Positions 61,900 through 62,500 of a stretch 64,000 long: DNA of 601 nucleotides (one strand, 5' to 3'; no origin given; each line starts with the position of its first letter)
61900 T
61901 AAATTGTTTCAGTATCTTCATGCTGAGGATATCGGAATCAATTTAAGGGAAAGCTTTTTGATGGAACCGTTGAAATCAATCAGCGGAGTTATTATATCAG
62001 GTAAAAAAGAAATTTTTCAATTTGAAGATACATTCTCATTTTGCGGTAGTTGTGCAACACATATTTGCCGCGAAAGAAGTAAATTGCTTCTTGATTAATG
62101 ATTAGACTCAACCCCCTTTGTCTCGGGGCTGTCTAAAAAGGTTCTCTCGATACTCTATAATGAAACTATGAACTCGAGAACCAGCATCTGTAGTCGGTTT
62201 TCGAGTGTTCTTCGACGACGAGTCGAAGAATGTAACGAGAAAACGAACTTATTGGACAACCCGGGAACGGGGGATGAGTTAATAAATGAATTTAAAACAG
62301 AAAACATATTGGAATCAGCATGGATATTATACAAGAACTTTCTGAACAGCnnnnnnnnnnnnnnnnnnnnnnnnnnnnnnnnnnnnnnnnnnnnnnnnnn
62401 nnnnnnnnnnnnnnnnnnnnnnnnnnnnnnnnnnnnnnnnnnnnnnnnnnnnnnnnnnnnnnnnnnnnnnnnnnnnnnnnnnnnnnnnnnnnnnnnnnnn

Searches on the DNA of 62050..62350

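Call 86: search_rna_families(source=window, start=62050, end=62350, threshold=evalue, max_evalue=10)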
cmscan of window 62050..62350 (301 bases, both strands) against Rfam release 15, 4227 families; matches with E-value up to 10: 5.
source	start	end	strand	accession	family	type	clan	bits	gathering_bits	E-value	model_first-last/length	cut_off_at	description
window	62073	62097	+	RF04344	Plastid-psbA-3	Cis-reg;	CL00153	14.8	48.4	5.9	1-57/57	no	Plastid-psbA-3 3UTR RNA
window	62093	62129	+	RF01158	SNORD108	Gene; snRNA; snoRNA; CD-box;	-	14.6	46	4.5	1-71/71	no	Small nucleolar RNA SNORD108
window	62169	62207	-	RF04103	mir-8356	Gene; miRNA;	-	14.3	70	7.2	1-65/65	no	mir-8356 microRNA precursor family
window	62197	62244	+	RF02973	Enterococcus-1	Gene; sRNA;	-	13.1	71.4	3.3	1-152/152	no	Enterococcus-1 RNA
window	62108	62130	-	RF01323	CRISPR-DR10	Gene; CRISPR;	-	12.2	39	8.1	12-34/37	no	CRISPR RNA direct repeat element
